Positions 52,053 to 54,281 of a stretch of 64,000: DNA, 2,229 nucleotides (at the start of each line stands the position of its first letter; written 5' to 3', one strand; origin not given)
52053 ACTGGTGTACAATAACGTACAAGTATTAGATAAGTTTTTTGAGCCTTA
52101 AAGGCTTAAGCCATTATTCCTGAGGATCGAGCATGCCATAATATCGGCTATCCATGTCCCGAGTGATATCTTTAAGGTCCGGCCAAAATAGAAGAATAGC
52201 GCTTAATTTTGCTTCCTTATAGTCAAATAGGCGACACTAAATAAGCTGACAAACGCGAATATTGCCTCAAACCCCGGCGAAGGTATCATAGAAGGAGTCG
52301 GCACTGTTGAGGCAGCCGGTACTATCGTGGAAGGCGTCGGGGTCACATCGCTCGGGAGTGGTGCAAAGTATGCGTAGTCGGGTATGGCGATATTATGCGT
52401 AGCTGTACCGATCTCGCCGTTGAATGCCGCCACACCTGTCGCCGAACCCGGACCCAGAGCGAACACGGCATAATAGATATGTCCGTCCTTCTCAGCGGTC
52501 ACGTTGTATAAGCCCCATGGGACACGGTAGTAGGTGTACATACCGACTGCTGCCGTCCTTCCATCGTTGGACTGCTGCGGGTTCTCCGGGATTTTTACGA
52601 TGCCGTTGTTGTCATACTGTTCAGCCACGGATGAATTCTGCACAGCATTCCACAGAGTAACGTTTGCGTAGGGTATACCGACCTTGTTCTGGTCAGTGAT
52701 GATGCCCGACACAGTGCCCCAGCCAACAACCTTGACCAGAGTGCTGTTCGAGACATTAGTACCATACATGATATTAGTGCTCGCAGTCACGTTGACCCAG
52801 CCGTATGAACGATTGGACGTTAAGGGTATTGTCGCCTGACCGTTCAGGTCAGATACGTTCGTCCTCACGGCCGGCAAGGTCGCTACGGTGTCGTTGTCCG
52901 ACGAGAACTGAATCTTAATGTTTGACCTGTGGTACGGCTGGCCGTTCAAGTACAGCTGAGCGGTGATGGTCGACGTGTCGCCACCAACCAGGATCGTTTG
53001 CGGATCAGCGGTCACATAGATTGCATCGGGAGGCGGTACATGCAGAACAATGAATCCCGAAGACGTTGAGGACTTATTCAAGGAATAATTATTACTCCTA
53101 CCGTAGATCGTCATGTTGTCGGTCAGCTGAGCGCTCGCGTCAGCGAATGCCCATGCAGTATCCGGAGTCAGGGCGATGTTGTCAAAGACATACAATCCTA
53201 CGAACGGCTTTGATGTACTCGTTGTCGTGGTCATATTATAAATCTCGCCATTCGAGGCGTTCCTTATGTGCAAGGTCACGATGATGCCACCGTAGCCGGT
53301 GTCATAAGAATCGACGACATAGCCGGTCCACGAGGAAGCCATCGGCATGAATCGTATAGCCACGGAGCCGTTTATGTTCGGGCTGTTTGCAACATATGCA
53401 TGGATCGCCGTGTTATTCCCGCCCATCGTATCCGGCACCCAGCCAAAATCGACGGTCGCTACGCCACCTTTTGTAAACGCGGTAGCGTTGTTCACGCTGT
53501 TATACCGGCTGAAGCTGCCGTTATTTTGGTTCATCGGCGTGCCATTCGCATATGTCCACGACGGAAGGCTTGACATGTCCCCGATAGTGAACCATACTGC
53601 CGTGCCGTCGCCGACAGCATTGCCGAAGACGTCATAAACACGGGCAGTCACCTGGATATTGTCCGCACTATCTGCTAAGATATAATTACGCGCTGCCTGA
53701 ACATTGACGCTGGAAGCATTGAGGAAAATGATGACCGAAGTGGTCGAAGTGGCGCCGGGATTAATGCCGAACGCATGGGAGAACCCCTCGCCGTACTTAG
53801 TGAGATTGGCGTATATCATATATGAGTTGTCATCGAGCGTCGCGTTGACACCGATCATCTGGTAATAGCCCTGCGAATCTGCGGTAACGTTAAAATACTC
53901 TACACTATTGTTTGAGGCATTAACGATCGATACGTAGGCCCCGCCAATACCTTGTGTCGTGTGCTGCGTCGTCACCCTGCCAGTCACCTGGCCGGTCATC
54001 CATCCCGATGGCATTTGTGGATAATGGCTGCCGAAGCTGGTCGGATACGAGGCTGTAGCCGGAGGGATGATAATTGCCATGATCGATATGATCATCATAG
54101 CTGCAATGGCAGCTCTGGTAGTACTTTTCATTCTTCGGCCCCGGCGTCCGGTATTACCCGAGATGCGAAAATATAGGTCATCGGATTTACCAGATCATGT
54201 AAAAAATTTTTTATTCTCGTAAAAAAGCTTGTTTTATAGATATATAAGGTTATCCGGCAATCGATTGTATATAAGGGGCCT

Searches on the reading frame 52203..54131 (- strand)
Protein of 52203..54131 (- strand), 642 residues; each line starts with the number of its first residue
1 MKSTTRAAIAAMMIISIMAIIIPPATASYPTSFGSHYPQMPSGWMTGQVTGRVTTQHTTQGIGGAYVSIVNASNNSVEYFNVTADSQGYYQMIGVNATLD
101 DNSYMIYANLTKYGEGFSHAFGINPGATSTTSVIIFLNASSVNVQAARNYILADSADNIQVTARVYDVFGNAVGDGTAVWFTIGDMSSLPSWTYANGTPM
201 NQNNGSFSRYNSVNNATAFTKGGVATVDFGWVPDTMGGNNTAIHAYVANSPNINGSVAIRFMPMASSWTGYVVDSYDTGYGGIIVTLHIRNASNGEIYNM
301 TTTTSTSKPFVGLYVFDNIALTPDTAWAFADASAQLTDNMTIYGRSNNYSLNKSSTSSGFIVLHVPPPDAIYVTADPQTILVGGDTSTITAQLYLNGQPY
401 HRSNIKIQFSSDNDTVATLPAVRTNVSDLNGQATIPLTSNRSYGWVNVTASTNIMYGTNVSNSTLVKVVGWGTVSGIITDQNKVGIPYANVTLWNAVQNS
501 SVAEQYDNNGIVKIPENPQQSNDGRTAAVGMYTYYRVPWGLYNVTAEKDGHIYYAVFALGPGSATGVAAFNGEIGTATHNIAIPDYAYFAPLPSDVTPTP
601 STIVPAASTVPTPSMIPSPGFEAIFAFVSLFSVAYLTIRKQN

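Call 6: search_protein_families(library=pfam, proteins=[window:52203-54131:-], max_evalue=0.01)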
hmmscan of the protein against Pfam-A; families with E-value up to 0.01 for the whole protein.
window:52203-54131:- (642 aa): 4 families
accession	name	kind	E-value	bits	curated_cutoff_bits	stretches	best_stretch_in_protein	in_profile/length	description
PF13620.12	CarboxypepD_reg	-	1.9e-08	34.9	32.3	2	48-131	1-77/82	Carboxypeptidase regulatory-like domain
PF09134.16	Invasin_D3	-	2e-05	25.5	33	1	372-453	6-83/98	Invasin, domain 3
PF18204.6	PGF-CTERM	-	2.2e-05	24.7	18.8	1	619-637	2-20/23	PGF-CTERM motif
PF02369.22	Big_1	-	2.4e-05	24.8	34.9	2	383-453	15-81/93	Bacterial Ig-like domain (group 1)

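Call 7: search_protein_families(library=ncbifam, proteins=[window:52203-54131:-], max_evalue=0.01)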
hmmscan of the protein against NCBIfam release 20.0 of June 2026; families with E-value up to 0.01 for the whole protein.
window:52203-54131:- (642 aa): 1 family
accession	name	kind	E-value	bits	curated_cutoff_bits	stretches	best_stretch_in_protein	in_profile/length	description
TIGR04126.1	PGF_CTERM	domain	0.0044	16.7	24.5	1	618-641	5-28/28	PGF-CTERM sorting domain-containing protein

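Call 52: find_encoding_contigs(protein=window:52203-54131:-, flank=1000, max_places=3)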
Protein window:52203-54131:- (642 aa): no gene with exactly this product is on record in the collection.
